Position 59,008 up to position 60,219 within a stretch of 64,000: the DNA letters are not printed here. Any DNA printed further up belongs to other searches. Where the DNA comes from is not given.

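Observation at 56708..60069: Split Rieske oxygenase with the NdmC/NdmD/NdmE architecture (catalytic subunit without Rieske cluster + Rieske-reductase fusion + GST-fold subunit)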

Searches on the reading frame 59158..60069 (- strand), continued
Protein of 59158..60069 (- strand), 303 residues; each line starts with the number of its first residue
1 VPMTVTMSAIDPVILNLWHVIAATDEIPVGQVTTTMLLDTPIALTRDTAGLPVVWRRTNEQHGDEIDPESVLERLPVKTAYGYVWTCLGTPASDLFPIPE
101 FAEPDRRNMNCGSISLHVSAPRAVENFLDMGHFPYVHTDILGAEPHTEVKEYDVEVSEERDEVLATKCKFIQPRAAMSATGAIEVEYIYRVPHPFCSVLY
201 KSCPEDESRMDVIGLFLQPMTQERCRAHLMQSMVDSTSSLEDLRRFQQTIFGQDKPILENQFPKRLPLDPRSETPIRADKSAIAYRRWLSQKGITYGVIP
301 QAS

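Call 18: get_annotated_region(hit=H2, flank=10000)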
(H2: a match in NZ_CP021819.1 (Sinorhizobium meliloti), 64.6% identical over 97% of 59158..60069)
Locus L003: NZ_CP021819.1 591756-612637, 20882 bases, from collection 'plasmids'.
description: Sinorhizobium meliloti strain M162 plasmid psymA, complete sequence
organism: Sinorhizobium meliloti (NCBI taxid 382)
taxonomy: Bacteria; Pseudomonadota; Alphaproteobacteria; Hyphomicrobiales; Rhizobiaceae; Sinorhizobium; Sinorhizobium meliloti
host: -; source: Medicago truncatula,Single Cell; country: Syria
typing (MOB-suite, as given by PLSDB): conjugative; replicon rep_cluster_287; relaxase MOBQ,MOBQ; mating-pair formation MPF_T
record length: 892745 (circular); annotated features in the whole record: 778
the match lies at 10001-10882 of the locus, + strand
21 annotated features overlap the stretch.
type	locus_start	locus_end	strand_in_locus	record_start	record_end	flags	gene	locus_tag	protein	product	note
CDS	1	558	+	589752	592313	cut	nuoG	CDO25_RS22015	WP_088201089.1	NADH-quinone oxidoreductase subunit NuoG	GO:0006120 - mitochondrial electron transport, NADH to ubiquinone [Evidence IEA]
CDS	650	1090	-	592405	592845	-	-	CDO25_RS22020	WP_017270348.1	CBS domain-containing protein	-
CDS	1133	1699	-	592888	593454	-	-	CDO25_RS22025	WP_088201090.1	NADH-quinone oxidoreductase subunit I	-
CDS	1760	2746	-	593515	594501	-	nuoH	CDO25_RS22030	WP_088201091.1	NADH-quinone oxidoreductase subunit NuoH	-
CDS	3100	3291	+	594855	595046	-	-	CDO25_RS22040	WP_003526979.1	DUF6494 family protein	-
CDS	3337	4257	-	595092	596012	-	-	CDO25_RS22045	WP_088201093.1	ABC transporter permease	-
CDS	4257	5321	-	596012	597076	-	-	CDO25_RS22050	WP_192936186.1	ABC transporter permease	-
CDS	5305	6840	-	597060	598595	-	-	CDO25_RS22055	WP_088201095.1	ABC transporter ATP-binding protein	-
CDS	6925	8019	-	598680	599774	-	-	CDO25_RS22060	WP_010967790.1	BMP family ABC transporter substrate-binding protein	-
CDS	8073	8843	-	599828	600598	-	-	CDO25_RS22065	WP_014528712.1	GntR family transcriptional regulator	-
CDS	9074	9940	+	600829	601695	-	-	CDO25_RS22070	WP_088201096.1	aromatic ring-hydroxylating dioxygenase subunit alpha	-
CDS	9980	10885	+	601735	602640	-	-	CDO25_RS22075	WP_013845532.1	aromatic ring-hydroxylating dioxygenase subunit alpha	-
CDS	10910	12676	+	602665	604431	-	-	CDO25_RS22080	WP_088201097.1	Rieske 2Fe-2S domain-containing protein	-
CDS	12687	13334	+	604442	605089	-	-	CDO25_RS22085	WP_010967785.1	glutathione S-transferase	-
CDS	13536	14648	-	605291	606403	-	-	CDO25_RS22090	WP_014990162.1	alanine--glyoxylate aminotransferase family protein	-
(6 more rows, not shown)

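Call 20: find_encoding_contigs(protein=P0011, flank=10000, max_places=3)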
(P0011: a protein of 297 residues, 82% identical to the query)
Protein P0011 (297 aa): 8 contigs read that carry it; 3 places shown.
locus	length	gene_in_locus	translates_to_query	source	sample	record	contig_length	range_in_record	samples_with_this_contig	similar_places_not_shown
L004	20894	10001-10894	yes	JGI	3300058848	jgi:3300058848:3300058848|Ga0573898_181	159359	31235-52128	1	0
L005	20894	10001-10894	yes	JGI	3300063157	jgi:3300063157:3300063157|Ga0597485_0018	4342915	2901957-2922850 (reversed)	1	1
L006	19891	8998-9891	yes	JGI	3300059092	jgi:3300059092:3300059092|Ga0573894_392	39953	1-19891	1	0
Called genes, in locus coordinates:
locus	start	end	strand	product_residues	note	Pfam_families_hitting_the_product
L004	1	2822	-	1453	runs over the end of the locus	PF27051:TamB_N, PF04357:TamB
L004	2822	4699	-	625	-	PF07244:POTRA (faint), PF01103:Omp85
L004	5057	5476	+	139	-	PF00106:adh_short, PF08659:KR, PF13561:adh_short_C2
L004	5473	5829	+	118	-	PF00106:adh_short, PF13561:adh_short_C2 (weak)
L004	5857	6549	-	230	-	-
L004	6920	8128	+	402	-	PF02518:HATPase_c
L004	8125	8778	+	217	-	PF00072:Response_reg, PF13560:HTH_31 (faint), PF00196:GerE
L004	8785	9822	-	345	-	PF02615:Ldh_2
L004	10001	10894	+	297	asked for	PF19112:VanA_C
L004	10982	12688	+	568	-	PF00355:Rieske, PF22290:DmmA-like_N (weak), PF00111:Fer2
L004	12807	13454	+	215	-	PF02798:GST_N, PF13417:GST_N_3, PF13409:GST_N_2, PF13410:GST_C_2 (faint)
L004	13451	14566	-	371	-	-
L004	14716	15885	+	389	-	PF12242:Eno-Rase_NADH_b, PF12241:Enoyl_reductase, PF07055:Eno-Rase_FAD_bd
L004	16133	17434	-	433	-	PF01595:CNNM, PF00571:CBS (faint), PF03471:CorC_HlyC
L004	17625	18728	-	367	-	PF04055:Radical_SAM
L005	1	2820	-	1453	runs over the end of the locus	PF27051:TamB_N, PF04357:TamB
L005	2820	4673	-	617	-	PF07244:POTRA (faint), PF01103:Omp85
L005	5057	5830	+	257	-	PF00106:adh_short, PF08659:KR, PF13561:adh_short_C2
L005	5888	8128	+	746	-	PF02518:HATPase_c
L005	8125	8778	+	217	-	PF00072:Response_reg, PF13560:HTH_31 (faint), PF00196:GerE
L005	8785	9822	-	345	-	PF02615:Ldh_2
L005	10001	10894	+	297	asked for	PF19112:VanA_C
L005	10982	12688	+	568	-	PF00355:Rieske, PF22290:DmmA-like_N (weak), PF00111:Fer2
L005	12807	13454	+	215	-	PF02798:GST_N, PF13417:GST_N_3, PF13409:GST_N_2, PF13410:GST_C_2 (faint)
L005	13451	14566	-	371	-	-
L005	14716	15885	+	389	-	PF12242:Eno-Rase_NADH_b, PF12241:Enoyl_reductase, PF07055:Eno-Rase_FAD_bd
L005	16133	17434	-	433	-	PF01595:CNNM, PF00571:CBS (faint), PF03471:CorC_HlyC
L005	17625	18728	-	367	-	PF04055:Radical_SAM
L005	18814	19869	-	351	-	PF00152:tRNA-synt_2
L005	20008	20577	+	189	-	PF08207:EFP_N, PF01132:EFP, PF09285:Elong-fact-P_C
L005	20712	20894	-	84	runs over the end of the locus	PF11154:DUF2934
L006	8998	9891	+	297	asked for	PF19112:VanA_C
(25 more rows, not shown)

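Call 21: get_annotated_region(hit=H1, flank=10000)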
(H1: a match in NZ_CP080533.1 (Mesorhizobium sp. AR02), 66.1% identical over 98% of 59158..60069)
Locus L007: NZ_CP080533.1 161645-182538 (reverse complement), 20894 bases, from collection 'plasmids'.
description: Mesorhizobium sp. AR02 plasmid pMspAR02b, complete sequence
organism: Mesorhizobium sp. AR02 (NCBI taxid 2865837)
taxonomy: Bacteria; Pseudomonadota; Alphaproteobacteria; Hyphomicrobiales; Phyllobacteriaceae; Mesorhizobium; Mesorhizobium sp. AR02
host: -; source: Oxytropis sp.,Cell culture,root nodule; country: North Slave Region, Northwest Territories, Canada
typing (MOB-suite, as given by PLSDB): non-mobilizable
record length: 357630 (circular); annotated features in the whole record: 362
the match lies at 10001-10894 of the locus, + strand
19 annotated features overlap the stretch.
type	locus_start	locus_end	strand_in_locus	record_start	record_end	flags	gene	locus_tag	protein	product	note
CDS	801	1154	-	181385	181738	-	-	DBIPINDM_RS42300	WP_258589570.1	DUF2958 domain-containing protein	-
CDS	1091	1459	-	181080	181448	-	-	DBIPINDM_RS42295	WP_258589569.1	DUF2332 domain-containing protein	-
CDS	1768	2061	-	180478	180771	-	-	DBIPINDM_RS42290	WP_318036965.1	LysR substrate-binding domain-containing protein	-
CDS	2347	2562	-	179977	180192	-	-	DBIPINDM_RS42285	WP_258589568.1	hypothetical protein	-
CDS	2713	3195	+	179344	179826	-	-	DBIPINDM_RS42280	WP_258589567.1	DUF982 domain-containing protein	-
CDS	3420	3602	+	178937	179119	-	-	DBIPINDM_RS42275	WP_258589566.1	hypothetical protein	-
CDS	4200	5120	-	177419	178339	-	-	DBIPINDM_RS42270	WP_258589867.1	ABC transporter permease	-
CDS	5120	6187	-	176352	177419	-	-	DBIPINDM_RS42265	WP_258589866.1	ABC transporter permease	-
CDS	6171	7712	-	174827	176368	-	-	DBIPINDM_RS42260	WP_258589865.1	ABC transporter ATP-binding protein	-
CDS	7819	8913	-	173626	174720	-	-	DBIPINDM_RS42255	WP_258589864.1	BMP family ABC transporter substrate-binding protein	-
CDS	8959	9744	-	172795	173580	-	-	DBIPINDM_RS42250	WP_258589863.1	GntR family transcriptional regulator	-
CDS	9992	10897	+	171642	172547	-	-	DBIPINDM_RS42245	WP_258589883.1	aromatic ring-hydroxylating dioxygenase subunit alpha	-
CDS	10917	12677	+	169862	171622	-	-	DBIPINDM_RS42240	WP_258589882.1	Rieske 2Fe-2S domain-containing protein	-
CDS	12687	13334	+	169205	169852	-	-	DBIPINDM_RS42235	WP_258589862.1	glutathione S-transferase family protein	GO:0006749 - glutathione metabolic process [Evidence IEA]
CDS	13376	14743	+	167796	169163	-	guaD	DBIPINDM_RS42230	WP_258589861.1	guanine deaminase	GO:0006147 - guanine catabolic process [Evidence IEA]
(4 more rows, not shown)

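Call 22: get_annotated_region(hit=H12, flank=10000)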
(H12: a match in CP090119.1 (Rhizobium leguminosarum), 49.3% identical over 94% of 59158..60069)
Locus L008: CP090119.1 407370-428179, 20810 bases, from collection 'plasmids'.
description: Rhizobium leguminosarum strain Ta6 plasmid pRLb2, complete sequence
organism: Rhizobium leguminosarum (NCBI taxid 384)
taxonomy: Bacteria; Pseudomonadota; Alphaproteobacteria; Hyphomicrobiales; Rhizobiaceae; Rhizobium; Rhizobium leguminosarum
host: -; source: Trifolium ambiguum,Cell culture,Plant nodule; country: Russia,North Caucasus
typing (MOB-suite, as given by PLSDB): non-mobilizable; replicon rep_cluster_841
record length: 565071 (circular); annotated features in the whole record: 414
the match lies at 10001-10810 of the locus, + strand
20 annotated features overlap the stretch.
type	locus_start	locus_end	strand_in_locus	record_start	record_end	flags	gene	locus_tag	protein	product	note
CDS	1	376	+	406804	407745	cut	-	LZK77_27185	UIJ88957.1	sugar ABC transporter permease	-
CDS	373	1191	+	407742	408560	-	-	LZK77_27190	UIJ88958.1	carbohydrate ABC transporter permease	-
CDS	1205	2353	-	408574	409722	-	-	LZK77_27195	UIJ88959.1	ABC transporter ATP-binding protein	-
CDS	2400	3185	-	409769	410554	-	-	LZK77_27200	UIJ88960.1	SDR family oxidoreductase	-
CDS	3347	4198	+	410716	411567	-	-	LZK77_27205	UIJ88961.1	DeoR/GlpR family DNA-binding transcription regulator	-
CDS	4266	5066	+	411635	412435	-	-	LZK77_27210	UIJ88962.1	BtpA/SgcQ family protein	-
CDS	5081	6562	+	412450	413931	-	-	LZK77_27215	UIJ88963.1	FGGY-family carbohydrate kinase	-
CDS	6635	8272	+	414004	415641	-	-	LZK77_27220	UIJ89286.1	gamma-glutamyltransferase family protein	-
CDS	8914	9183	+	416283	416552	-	-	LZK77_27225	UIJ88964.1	acylphosphatase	-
CDS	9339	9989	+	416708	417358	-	-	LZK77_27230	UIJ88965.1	Rieske 2Fe-2S domain-containing protein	-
CDS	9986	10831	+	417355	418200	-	-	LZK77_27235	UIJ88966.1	aromatic ring-hydroxylating dioxygenase subunit alpha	-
CDS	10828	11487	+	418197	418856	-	-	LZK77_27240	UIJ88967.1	glutathione S-transferase family protein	-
CDS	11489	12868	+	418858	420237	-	-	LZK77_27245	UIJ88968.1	amidohydrolase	-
CDS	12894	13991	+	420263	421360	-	-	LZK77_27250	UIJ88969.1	BMP family ABC transporter substrate-binding protein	-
CDS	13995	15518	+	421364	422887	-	-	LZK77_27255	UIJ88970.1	ABC transporter ATP-binding protein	-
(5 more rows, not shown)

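Call 29: find_related_loci(query=A1, collection=genome_contigs, flank=10000)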
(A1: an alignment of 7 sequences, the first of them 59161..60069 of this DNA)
Query A1 (303 aa) in genome_contigs; peptide patterns used: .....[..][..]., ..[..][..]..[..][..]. (x = any residue, [..] = any of these).
599 stretches matched a pattern (row limit reached: there are more); 587 encode a relative of the query (tblastn E <= 1e-3); the best 80 are kept; 80 distinct loci.
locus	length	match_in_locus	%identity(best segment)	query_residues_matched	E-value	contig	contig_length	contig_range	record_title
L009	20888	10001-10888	82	8-303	9e-174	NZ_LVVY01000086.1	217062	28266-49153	Devosia elaeis strain S37 DIN_R1_(paired)_trimmed_(paired)_contig_4, whole genome shotgun sequence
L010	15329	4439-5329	83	7-303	1e-173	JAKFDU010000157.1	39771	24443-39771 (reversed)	MAG: Devosia sp. isolate LC055 contig-124_740, whole genome shotgun sequence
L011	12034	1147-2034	82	8-303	3e-172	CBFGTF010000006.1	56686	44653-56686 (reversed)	MAG TPA_asm: uncultured Devosia sp. isolate SRR17295757_maxbin2_10 genome assembly, contig: ERZ23398518.443, whole genom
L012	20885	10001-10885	81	9-303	9e-171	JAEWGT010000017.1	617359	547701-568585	MAG: Proteobacteria bacterium isolate OH_PBlB_42 k127_438875, whole genome shotgun sequence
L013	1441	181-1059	82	11-303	0e+0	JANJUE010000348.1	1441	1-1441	MAG: Pseudoxanthomonas sp. isolate RX3_metabat.bin.3 RX3_metabat.bin.3_RX3_k141_318501, whole genome shotgun sequence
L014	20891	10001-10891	81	7-303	7e-170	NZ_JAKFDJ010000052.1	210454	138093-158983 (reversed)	MAG: Devosia sp. isolate LC044 contig-124_22, whole genome shotgun sequence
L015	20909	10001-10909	78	1-303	4e-170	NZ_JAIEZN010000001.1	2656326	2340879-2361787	Devosia aquimaris strain CJK-A8-3 NODE_1_length_2656326_cov_175.27, whole genome shotgun sequence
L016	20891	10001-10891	81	7-303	4e-170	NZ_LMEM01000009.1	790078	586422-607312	Devosia sp. Root436 contig_2, whole genome shotgun sequence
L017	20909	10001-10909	79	1-303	1e-169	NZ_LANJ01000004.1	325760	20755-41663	Devosia epidermidihirudinis strain E84 contig4, whole genome shotgun sequence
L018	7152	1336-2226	81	7-303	2e-169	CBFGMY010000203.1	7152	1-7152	MAG TPA_asm: uncultured Devosia sp. isolate ERR5385031_binner23_Refined_8 genome assembly, contig: ERZ27258718.768, whol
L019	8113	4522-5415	80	6-303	4e-168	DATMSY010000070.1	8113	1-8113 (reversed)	MAG TPA_asm: Devosia sp. isolate SMAG_U12998 k141_68774, whole genome shotgun sequence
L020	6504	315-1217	79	3-303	1e-168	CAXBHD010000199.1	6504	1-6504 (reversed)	MAG TPA_asm: uncultured Devosia sp. isolate ERR2762108_metabat2_133 genome assembly, contig: ERZ3421638.13315, whole gen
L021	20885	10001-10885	81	9-303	1e-167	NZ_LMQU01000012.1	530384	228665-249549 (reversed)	Devosia sp. Leaf420 contig_5, whole genome shotgun sequence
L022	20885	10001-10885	81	9-303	4e-167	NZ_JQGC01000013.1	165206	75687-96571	Devosia riboflavina strain IFO13584 contig13, whole genome shotgun sequence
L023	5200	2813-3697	80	9-303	1e-169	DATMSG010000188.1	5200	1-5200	MAG TPA_asm: Devosia sp. isolate SMAG_U12980 k141_75304, whole genome shotgun sequence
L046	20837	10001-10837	65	13-303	1e-126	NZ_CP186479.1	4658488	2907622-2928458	Devosia sp. CN2-171 chromosome, complete genome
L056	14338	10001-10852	61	6-300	2e-120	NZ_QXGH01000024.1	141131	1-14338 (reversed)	Nocardioides immobilis strain CCTCC AB 2017083 contig_16, whole genome shotgun sequence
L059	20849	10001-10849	61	4-300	6e-118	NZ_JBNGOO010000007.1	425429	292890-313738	Granulosicoccus sp. 3-233 NODE_7_length_425429_cov_126.720620, whole genome shotgun sequence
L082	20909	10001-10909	56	2-303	9e-107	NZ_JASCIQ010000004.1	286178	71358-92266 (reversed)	Streptomyces cavernicola strain B-S-A6 4, whole genome shotgun sequence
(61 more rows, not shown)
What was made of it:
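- At least 587 species' genomes hold a relative of A (call 29).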

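Call 60: predict_structure(alignment_id=A4)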
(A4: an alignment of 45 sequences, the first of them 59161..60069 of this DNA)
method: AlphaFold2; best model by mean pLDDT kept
length: 303 residues; sequences in the alignment: 45
mean_pLDDT: 45.6   pTM: 0.41
mean pLDDT of the five models: 45.6, 45.3, 44.8, 44.1, 43.6
residues with pLDDT >= 90: 30; 70-90: 31; 50-70: 26; < 50: 216
segments of 3 or more residues with pLDDT < 50: 1-8, 96-303
pLDDT, mean of each block of 10 residues (from residue 1): 39 64 75 75 89 91 91 87 75 52 32 30 34 27 27 31 31 28 31 35 36 36 30 35 43 31 26 27 36 30 26
secondary structure, 60 per line:
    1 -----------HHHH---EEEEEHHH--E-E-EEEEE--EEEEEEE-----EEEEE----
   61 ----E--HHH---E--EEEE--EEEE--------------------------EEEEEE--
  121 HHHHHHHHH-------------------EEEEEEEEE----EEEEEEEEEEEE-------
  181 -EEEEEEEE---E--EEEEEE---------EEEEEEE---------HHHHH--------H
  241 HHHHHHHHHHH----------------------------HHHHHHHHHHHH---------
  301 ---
elements in order: H12-15 E19-23 E33-37 E40-46 E52-56 E77-80 E83-86 E113-118 H121-129 E149-157 E162-173 E182-189 E196-201 E211-217 H227-231 H240-251 H280-291
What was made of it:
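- The monomer model of A was poor, with pLDDT 46 (call 60).
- Tried and rejected: AF2 model of A. The model was built with a Devosia-only alignment and was poor (pLDDT 46, call 60).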
